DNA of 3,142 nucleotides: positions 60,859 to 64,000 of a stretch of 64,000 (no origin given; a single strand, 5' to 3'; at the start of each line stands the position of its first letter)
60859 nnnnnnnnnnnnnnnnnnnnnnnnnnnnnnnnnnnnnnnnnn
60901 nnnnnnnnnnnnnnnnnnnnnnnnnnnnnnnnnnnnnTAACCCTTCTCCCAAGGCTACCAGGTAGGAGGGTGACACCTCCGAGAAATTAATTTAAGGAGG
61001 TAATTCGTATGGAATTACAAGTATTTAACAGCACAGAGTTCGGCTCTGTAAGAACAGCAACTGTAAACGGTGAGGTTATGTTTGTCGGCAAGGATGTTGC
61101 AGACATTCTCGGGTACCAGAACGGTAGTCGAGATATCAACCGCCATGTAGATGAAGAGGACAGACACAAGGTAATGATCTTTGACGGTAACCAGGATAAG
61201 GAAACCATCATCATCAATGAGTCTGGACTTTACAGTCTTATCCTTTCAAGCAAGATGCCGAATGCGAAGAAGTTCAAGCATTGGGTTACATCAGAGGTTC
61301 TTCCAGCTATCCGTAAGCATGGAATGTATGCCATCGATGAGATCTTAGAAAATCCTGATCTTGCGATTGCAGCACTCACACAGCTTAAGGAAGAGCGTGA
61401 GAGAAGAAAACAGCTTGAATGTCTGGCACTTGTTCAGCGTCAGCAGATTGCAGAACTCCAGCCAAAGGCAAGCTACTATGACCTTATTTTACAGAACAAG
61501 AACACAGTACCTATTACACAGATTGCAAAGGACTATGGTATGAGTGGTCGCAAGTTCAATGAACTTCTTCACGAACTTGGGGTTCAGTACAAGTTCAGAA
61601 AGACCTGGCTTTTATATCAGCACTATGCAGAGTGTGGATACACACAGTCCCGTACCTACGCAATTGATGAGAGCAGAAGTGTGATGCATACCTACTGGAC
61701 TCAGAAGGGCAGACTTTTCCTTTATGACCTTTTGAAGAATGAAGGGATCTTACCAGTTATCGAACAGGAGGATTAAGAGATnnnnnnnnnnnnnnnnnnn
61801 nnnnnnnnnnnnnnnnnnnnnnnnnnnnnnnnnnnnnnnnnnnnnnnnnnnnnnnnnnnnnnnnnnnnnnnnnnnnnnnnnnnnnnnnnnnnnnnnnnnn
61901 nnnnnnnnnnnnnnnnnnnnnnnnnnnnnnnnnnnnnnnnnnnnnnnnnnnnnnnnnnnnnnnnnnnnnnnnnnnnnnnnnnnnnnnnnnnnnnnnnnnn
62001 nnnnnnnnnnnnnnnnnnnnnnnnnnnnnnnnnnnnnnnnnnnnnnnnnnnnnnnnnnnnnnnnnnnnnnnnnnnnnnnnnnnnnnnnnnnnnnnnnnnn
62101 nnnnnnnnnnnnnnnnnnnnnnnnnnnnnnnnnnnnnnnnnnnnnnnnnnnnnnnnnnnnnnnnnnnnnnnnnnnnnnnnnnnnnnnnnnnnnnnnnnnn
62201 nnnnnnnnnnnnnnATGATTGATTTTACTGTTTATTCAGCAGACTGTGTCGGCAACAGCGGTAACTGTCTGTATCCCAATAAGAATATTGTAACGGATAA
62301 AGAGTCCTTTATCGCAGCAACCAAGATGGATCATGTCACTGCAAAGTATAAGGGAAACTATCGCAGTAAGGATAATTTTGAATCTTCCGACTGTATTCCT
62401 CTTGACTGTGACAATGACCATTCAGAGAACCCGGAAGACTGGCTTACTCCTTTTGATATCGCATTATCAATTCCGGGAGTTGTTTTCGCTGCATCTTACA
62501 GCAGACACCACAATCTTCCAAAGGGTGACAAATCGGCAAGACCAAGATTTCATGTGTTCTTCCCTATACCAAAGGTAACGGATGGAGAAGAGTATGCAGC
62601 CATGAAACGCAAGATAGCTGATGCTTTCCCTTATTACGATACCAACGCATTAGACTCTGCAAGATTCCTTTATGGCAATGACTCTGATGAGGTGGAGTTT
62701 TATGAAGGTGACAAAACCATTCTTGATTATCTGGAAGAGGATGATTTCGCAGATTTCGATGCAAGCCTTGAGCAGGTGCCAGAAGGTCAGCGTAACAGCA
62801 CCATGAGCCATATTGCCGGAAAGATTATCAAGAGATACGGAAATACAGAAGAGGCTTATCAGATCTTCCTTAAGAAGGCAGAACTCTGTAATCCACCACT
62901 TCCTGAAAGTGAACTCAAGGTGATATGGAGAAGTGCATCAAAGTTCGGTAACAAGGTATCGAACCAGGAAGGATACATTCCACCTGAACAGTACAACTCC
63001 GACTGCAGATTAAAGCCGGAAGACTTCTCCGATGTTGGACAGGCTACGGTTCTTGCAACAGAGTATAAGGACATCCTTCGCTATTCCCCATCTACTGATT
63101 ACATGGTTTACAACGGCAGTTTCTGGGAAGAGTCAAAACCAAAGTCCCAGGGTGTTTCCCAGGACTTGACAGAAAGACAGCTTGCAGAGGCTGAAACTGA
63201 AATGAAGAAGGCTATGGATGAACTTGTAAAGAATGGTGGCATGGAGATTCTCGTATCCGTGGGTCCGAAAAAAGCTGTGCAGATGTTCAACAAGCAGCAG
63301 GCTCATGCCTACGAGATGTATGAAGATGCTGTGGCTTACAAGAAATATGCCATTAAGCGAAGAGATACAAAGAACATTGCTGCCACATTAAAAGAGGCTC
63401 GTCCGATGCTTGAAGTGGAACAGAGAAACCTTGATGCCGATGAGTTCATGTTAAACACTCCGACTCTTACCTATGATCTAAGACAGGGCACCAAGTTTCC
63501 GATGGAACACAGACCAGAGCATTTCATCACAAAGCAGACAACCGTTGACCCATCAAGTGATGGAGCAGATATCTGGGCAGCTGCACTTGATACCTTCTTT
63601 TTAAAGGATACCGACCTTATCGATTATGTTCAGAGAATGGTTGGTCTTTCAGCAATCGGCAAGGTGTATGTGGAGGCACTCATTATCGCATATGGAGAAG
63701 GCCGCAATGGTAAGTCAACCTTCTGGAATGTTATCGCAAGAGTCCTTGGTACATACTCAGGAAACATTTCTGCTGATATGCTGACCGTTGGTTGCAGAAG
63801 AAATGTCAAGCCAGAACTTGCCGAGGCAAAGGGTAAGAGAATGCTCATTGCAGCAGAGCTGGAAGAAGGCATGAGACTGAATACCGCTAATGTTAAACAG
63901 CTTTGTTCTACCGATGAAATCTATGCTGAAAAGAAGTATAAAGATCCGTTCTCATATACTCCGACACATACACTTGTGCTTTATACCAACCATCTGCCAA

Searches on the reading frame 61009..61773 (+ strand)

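Call 74: search_protein_families(library=pfam, proteins=[window:61009-61773:+], max_evalue=0.001)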
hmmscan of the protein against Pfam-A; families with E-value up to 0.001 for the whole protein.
window:61009-61773:+ (255 aa): 2 families
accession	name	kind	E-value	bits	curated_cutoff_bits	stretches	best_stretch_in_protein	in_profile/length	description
PF03374.19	ANT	-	2.7e-34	118.2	25.3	1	145-244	2-107/108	Phage antirepressor protein KilAC domain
PF02498.22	Bro-N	-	1.2e-27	96.7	25.6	1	14-99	2-96/96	BRO family, N-terminal domain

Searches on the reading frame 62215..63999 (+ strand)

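Call 74: search_protein_families(library=pfam, proteins=[window:62215-63999:+], max_evalue=0.001)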
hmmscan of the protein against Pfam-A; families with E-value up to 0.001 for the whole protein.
window:62215-63999:+ (595 aa): 3 families
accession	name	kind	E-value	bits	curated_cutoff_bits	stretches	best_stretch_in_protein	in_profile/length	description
PF08706.16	D5_N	-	8.1e-23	81.8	22.4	1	277-462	1-144/145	D5 N terminal like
PF19263.5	DUF5906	-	1.5e-13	51.8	27.6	1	493-594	2-105/114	Family of unknown function (DUF5906)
PF08708.16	PriCT_1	-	1.1e-05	25.3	21.1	1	186-243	6-63/67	Primase C terminal 1 (PriCT-1)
